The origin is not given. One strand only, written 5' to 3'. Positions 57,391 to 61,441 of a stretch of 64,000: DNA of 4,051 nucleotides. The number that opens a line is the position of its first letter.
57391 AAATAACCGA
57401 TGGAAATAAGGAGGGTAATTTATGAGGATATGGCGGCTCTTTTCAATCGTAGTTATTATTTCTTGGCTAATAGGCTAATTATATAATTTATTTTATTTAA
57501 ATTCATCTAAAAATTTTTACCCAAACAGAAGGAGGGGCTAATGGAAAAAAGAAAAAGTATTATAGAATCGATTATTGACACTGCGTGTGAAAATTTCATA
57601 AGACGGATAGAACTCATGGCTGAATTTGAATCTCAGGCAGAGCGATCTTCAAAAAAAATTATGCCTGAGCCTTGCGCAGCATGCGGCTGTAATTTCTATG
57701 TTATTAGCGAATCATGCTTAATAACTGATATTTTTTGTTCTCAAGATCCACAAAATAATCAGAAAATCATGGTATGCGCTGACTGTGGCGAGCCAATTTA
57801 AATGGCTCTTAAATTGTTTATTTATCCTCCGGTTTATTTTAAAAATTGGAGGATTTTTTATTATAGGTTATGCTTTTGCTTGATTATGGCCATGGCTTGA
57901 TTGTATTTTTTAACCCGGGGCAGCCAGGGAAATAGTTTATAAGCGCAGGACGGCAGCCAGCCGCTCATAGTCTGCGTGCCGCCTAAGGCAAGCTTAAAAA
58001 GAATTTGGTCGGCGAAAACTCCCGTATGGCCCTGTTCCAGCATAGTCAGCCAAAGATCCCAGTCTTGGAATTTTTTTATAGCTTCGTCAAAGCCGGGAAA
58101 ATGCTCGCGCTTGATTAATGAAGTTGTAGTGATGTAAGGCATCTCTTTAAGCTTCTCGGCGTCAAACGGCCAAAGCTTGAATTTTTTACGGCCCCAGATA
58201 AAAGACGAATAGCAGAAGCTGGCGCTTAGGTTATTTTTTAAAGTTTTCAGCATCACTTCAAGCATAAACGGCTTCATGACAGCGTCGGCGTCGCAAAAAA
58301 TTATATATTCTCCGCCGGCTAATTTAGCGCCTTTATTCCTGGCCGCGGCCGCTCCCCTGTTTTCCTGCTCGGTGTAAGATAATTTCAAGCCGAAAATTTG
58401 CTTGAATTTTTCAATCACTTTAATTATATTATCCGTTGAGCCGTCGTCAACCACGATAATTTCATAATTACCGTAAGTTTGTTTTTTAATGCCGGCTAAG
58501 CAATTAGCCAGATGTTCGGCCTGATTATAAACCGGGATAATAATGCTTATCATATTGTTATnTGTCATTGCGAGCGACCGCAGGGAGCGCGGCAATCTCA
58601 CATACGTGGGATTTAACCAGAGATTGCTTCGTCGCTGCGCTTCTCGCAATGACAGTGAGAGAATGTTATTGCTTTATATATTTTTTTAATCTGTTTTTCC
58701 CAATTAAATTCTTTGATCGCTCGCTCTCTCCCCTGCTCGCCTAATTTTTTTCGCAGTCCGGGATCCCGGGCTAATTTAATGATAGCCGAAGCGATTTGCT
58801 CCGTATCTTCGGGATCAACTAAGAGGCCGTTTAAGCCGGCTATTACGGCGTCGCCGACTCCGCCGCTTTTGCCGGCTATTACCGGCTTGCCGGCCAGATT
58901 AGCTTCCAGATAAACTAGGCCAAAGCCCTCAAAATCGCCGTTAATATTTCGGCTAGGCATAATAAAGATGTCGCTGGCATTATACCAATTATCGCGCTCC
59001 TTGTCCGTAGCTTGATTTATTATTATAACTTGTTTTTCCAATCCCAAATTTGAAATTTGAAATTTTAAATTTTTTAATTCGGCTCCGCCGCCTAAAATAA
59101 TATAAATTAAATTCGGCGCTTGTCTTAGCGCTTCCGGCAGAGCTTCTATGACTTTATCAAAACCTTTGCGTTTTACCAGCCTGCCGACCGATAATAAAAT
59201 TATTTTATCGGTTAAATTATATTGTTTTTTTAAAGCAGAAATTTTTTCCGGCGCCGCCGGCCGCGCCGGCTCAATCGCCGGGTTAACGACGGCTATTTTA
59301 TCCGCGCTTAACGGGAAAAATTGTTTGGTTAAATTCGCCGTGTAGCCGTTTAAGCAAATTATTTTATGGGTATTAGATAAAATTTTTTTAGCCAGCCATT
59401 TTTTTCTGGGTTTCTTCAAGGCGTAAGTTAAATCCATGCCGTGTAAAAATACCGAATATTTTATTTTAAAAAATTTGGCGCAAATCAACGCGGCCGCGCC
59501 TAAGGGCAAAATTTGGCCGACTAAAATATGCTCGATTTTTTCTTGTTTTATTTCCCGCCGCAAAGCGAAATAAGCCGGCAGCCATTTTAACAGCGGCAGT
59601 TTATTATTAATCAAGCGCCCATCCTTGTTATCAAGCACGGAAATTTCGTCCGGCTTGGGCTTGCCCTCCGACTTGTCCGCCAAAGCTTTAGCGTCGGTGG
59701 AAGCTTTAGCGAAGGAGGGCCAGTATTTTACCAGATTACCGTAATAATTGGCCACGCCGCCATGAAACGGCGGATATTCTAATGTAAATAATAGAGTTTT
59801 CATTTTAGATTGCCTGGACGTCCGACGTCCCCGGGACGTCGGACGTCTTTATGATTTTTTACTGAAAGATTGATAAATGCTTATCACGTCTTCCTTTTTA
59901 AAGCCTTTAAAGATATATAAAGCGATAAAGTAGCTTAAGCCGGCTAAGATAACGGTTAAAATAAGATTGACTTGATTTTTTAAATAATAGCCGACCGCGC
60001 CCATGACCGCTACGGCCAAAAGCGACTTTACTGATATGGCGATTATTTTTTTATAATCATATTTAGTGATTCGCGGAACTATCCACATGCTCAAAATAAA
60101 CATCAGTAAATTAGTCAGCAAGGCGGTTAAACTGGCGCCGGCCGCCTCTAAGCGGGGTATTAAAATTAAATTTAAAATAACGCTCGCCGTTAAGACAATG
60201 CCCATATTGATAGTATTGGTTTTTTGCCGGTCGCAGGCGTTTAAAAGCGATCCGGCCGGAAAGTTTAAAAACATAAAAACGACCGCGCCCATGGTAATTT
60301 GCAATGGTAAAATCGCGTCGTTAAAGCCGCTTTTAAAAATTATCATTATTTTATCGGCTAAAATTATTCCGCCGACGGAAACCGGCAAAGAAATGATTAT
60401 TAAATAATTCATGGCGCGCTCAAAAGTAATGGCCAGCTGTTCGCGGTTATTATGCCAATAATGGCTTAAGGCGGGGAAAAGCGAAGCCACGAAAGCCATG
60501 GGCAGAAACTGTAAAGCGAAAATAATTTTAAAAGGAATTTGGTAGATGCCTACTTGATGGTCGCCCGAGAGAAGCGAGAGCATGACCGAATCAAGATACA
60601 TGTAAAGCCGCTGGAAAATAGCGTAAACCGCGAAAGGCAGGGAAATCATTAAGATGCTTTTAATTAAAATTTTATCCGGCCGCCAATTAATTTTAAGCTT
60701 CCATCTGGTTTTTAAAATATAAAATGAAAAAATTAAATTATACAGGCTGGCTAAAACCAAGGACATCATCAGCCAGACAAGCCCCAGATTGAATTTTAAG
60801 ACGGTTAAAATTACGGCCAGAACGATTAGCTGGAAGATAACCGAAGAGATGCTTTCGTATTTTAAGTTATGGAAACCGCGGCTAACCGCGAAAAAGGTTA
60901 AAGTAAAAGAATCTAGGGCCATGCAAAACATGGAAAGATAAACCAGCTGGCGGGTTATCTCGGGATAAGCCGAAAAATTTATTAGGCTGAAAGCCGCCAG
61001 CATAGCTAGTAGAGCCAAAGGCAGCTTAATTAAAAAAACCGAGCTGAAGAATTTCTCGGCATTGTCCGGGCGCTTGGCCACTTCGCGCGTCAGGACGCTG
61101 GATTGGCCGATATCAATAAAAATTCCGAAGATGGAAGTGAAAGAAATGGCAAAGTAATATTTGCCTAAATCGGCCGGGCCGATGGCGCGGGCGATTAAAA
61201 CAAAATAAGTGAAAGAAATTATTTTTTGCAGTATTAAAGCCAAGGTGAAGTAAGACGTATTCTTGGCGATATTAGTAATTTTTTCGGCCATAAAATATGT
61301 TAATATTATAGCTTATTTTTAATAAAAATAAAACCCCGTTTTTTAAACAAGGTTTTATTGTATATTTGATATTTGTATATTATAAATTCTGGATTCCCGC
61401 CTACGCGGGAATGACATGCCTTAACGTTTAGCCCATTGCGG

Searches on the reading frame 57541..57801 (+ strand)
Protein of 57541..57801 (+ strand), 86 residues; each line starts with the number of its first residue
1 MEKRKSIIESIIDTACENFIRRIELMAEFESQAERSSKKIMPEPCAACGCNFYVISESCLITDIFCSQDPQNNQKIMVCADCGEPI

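Call 30: search_protein_families(library=pfam, max_evalue=0.5, proteins=[window:57541-57801:+])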
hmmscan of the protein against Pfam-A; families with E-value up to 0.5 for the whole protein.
window:57541-57801:+ (86 aa): 2 families
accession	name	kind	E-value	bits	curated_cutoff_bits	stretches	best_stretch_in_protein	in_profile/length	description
PF07947.19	YhhN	-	0.024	14.8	25.6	1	38-78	129-169/182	YhhN family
PF11781.13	Zn_ribbon_RRN7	-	0.071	13.2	27.1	1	41-54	3-16/32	Zinc-finger of RNA-polymerase I-specific TFIIB, Rrn7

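Call 31: search_protein_families(library=phrogs, max_evalue=0.1, proteins=[window:57541-57801:+])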
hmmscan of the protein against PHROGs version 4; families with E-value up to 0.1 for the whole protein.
window:57541-57801:+ (86 aa): 0 families

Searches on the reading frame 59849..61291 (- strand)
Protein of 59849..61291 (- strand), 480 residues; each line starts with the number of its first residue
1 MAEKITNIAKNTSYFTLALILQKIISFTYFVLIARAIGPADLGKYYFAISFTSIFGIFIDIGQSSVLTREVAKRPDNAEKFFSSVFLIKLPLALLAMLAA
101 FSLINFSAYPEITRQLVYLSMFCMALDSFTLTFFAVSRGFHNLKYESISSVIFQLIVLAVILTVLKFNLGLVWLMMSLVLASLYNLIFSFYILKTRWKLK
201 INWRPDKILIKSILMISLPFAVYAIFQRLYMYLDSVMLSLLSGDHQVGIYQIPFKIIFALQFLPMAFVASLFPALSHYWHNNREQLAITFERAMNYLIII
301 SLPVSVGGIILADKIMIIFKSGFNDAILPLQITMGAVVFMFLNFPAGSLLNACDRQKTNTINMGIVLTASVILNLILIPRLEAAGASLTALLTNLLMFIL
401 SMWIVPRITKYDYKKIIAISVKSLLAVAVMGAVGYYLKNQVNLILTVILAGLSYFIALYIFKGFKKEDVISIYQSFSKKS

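Call 11: find_encoding_contigs(protein=window:59849-61291:-, flank=10000, max_places=3)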
Protein window:59849-61291:- (480 aa): 2 contigs read that carry it; 2 places shown.
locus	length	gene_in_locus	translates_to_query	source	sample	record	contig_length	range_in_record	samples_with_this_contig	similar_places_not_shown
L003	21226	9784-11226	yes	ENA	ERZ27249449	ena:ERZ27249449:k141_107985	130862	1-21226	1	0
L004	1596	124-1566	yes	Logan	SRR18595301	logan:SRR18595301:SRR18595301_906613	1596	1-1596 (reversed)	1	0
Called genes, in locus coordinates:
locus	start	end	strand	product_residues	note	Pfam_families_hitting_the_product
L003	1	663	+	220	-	?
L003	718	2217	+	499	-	PF18884:TSP3_bac, PF00188:CAP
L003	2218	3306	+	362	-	PF03054:tRNA_Me_trans, PF20259:tRNA_Me_trans_M, PF20258:tRNA_Me_trans_C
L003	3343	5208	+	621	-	PF01411:tRNA-synt_2c, PF07973:tRNA_SAD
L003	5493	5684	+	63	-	PF01176:eIF-1a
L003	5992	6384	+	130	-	PF00416:Ribosomal_S13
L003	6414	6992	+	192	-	PF00411:Ribosomal_S11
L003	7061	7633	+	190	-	PF00163:Ribosomal_S4, PF01479:S4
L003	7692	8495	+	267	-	PF01193:RNA_pol_L, PF01000:RNA_pol_A_bac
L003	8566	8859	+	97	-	PF01196:Ribosomal_L17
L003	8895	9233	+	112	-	PF00572:Ribosomal_L13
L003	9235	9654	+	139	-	PF00380:Ribosomal_S9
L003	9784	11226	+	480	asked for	PF01943:Polysacc_synt, PF13440:Polysacc_synt_3, PF03023:MurJ (weak)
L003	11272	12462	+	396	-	PF13439:Glyco_transf_4, PF13579:Glyco_trans_4_4 (faint), PF20706:GT4-conflict, PF00534:Glycos_transf_1, PF13692:Glyco_trans_1_4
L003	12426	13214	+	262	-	PF13506:Glyco_transf_21 (weak), PF13641:Glyco_tranf_2_3, PF00535:Glycos_transf_2, PF10111:Glyco_tranf_2_2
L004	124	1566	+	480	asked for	PF01943:Polysacc_synt, PF13440:Polysacc_synt_3, PF03023:MurJ (weak)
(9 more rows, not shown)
